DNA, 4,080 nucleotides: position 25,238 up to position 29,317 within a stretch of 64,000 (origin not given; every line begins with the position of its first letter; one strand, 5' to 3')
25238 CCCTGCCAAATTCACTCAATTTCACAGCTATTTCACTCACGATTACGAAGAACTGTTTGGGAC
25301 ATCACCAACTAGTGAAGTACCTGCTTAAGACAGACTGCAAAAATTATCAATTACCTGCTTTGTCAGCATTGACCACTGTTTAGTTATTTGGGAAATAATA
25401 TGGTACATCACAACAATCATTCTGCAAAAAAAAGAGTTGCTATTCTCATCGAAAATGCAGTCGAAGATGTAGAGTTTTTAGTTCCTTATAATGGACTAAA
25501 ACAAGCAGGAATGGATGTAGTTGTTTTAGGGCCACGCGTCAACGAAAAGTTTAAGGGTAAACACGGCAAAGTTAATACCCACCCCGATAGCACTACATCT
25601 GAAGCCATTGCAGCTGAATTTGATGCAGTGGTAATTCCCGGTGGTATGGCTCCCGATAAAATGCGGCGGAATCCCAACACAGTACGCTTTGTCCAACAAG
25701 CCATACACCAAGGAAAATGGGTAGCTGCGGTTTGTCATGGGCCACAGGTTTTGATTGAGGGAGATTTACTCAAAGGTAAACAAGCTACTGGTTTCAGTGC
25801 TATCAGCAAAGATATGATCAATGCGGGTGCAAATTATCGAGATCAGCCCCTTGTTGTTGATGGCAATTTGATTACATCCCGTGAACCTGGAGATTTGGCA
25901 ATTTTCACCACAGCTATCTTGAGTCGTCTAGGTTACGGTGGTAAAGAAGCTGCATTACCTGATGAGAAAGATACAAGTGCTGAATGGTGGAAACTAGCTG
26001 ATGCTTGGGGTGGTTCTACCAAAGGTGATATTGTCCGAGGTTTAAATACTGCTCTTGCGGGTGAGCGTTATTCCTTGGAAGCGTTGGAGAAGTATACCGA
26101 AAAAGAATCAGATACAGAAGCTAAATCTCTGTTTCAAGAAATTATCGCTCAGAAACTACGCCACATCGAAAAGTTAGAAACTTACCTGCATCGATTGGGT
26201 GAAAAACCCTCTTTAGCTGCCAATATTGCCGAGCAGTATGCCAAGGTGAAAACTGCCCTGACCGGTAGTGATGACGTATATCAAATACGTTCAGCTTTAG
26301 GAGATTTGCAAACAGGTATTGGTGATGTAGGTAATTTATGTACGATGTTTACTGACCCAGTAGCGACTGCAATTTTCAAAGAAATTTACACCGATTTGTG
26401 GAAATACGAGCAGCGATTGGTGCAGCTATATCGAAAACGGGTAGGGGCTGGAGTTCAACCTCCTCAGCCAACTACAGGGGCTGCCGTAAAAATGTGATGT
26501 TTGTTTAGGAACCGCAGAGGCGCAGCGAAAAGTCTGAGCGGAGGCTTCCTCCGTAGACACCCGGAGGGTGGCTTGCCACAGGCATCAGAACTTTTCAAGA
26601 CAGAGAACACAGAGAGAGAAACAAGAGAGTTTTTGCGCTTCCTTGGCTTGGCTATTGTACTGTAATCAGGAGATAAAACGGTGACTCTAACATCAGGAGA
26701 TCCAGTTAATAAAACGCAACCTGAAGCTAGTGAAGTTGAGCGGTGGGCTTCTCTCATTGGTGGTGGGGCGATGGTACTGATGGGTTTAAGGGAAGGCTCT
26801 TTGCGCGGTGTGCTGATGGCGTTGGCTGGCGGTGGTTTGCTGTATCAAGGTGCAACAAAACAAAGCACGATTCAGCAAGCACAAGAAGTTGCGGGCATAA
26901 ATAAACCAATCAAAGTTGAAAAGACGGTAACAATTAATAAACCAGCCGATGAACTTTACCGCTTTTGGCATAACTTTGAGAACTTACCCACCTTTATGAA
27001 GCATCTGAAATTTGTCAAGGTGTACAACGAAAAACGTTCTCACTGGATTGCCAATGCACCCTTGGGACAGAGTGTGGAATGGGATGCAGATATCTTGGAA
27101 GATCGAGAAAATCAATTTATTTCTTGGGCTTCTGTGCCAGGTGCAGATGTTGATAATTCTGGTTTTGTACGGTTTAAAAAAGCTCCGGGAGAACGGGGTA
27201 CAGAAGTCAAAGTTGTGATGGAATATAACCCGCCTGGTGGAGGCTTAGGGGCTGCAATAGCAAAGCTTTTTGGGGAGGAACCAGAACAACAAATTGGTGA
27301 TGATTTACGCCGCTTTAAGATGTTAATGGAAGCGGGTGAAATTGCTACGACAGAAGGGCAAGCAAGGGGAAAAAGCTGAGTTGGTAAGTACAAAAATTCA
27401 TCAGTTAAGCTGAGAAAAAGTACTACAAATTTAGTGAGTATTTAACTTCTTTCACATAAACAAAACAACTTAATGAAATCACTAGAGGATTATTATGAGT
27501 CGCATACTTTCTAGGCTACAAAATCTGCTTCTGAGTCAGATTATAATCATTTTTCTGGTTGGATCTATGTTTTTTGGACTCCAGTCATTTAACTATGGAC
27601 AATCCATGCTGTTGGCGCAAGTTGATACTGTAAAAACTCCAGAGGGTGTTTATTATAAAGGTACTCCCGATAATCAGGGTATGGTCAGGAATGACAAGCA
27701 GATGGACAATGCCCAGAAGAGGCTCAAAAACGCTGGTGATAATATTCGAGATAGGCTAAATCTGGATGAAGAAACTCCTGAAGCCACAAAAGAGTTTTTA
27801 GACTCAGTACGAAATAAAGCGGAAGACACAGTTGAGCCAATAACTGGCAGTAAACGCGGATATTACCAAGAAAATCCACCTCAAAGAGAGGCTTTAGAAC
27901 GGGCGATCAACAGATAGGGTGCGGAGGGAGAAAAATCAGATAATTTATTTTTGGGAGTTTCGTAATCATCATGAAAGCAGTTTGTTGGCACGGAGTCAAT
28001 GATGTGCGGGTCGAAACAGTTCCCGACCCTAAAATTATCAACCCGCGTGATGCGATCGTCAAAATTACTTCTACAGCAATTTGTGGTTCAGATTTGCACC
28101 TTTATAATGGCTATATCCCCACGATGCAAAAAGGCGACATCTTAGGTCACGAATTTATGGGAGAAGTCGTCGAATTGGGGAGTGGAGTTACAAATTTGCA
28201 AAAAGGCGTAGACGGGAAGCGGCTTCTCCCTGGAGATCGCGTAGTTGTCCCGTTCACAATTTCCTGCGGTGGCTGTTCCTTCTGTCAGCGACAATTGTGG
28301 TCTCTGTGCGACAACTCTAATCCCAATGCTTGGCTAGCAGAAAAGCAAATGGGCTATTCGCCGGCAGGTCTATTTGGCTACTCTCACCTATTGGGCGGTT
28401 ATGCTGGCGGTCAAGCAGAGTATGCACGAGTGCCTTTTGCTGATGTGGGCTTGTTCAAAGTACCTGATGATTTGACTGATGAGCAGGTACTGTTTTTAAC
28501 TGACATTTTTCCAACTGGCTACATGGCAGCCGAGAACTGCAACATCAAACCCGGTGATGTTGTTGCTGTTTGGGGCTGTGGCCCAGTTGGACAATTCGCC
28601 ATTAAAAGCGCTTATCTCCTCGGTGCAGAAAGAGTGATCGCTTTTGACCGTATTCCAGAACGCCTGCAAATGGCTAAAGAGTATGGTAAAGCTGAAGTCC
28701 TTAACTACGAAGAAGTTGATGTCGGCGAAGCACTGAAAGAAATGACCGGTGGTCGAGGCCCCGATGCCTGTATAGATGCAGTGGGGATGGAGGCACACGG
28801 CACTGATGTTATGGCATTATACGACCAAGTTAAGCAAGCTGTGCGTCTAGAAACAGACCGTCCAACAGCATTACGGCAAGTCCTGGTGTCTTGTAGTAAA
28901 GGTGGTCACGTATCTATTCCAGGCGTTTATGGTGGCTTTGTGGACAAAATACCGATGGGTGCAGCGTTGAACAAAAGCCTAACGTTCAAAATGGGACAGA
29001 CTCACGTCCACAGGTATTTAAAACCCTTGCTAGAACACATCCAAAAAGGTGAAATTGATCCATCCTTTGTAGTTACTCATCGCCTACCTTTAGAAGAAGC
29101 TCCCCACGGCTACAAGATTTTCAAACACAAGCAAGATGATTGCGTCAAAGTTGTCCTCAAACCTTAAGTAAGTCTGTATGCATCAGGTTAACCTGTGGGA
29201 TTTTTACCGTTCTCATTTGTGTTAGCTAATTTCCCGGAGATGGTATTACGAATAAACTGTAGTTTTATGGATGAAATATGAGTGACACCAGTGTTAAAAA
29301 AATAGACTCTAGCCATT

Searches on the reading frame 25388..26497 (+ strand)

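Call 39: search_protein_families(library=pfam, proteins=[window:25388-26497:+], max_evalue=0.0001)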
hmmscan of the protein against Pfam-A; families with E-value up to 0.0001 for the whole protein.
window:25388-26497:+ (369 aa): 3 families
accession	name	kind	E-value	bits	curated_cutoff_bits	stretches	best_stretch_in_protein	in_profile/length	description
PF01965.30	DJ-1_PfpI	-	3.2e-49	167.4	26.6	1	15-179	1-164/165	DJ-1/PfpI family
PF09537.16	DUF2383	-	2.4e-07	31.3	30.8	1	215-297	2-88/111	Domain of unknown function (DUF2383)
PF18011.7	Catalase_C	-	2.3e-05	24.5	24.6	1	16-123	4-111/150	C-terminal domain found in long catalases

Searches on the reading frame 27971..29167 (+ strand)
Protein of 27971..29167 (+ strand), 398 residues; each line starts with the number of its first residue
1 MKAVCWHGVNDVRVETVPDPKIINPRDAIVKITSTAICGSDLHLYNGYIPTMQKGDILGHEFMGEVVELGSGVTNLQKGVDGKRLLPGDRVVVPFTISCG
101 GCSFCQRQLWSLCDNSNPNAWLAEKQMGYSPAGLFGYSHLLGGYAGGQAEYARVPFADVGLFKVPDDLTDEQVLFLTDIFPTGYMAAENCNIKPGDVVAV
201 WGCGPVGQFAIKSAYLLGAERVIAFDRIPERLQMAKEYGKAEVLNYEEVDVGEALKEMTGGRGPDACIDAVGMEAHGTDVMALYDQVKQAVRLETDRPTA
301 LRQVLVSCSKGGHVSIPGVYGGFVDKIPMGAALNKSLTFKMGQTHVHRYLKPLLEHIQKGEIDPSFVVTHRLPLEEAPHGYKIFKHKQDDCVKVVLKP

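Call 39: search_protein_families(library=pfam, proteins=[window:27971-29167:+], max_evalue=0.0001)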
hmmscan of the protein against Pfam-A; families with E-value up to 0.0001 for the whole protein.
window:27971-29167:+ (398 aa): 2 families
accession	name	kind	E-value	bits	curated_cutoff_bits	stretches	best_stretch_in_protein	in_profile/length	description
PF08240.17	ADH_N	-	2.1e-21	76.5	23.5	1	25-165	2-103/104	Alcohol dehydrogenase GroES-like domain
PF00107.32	ADH_zinc_N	-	1.2e-19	70.9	31.8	1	205-274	1-69/129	Zinc-binding dehydrogenase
